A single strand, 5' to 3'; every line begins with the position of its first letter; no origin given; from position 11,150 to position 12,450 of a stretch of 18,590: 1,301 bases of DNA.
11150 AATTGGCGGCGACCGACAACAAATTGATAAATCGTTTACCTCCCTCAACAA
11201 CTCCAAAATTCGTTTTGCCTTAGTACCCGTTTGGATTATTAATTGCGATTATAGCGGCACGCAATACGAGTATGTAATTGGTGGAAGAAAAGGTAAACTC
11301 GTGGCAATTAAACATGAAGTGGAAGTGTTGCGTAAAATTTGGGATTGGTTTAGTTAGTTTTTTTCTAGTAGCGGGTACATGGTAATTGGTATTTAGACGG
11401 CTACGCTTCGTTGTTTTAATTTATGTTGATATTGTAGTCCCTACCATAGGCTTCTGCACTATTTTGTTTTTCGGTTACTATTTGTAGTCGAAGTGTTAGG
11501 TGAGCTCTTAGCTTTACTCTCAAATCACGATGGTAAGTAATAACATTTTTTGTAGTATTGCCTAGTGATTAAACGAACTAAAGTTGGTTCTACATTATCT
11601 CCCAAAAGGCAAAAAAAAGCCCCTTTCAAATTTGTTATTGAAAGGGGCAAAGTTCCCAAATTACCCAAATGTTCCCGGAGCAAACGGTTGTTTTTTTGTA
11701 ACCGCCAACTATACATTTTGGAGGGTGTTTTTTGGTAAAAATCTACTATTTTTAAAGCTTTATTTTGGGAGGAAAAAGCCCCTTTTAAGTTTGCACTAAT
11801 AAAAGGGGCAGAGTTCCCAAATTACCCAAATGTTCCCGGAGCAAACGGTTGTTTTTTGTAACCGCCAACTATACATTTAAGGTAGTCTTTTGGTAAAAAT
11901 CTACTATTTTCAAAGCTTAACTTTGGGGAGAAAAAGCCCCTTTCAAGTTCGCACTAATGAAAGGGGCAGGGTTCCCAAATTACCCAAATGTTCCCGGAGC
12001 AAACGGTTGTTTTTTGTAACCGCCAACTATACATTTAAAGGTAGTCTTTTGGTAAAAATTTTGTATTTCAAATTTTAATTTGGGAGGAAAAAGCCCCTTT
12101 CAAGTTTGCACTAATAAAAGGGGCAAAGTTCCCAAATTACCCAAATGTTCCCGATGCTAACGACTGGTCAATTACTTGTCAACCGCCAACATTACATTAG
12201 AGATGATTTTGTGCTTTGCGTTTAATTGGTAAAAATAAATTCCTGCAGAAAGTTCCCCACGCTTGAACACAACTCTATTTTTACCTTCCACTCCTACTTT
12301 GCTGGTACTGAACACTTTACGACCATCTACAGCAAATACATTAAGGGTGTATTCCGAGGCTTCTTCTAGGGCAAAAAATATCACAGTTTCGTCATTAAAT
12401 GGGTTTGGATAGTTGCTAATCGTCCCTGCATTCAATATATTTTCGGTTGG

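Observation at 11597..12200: Four tandem 158-bp units that reiterate the 3' end and intrinsic terminator of the giant T9SS gene, with compensatory stem changes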

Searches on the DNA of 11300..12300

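Call 5: search_rna_families(source=window, start=11300, end=12300, threshold=evalue, max_evalue=10)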
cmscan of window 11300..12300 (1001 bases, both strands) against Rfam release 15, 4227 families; matches with E-value up to 10: 11.
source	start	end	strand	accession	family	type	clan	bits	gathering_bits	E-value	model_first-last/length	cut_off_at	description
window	11611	11810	-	RF00515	PyrR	Cis-reg;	-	23.8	54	0.92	1-115/115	no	PyrR binding site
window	11614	11730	-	RF02452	ncr1575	Gene; sRNA;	-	23.5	60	0.71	1-212/212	no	Bacillus sRNA ncr1575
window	11611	11648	-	RF02371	PyrG_leader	Cis-reg; leader;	-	21.1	65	4.6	40-75/78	no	PyrG leader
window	11371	11457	+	RF01193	snoR20a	Gene; snRNA; snoRNA; CD-box;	-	20.8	42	2.3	1-90/90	no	Small nucleolar RNA snoR20a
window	11566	11728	+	RF01459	rliE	Gene; sRNA;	-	19.6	90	1.4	1-222/222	no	Listeria sRNA rliE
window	11559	11611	+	RF00206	U54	Gene; snRNA; snoRNA; CD-box;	CL00008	18.9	40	1.8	1-81/81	no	Small nucleolar RNA U54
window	11604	11697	+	RF00616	LhrC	Gene; sRNA;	CL00114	18.5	110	6.5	1-111/111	no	Listeria LhrC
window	11611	11724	-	RF00021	Spot_42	Gene; sRNA;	-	17.7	80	1.4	1-115/115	no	Spot 42 RNA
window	11604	11688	-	RF00519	suhB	Gene; sRNA;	CL00108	17.2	41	0.99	1-77/77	no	Makes More Granules Regulator RNA (mmgR)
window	11611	11679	-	RF02837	anti-hemB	Gene; sRNA;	-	16.9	49.5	0.39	1-81/81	no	Burkholderia RNA 7 (anti-hemB)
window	11558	11654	+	RF00566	SNORA35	Gene; snRNA; snoRNA; HACA-box;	CL00034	16.8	39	2.1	1-129/129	no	Small nucleolar RNA SNORA35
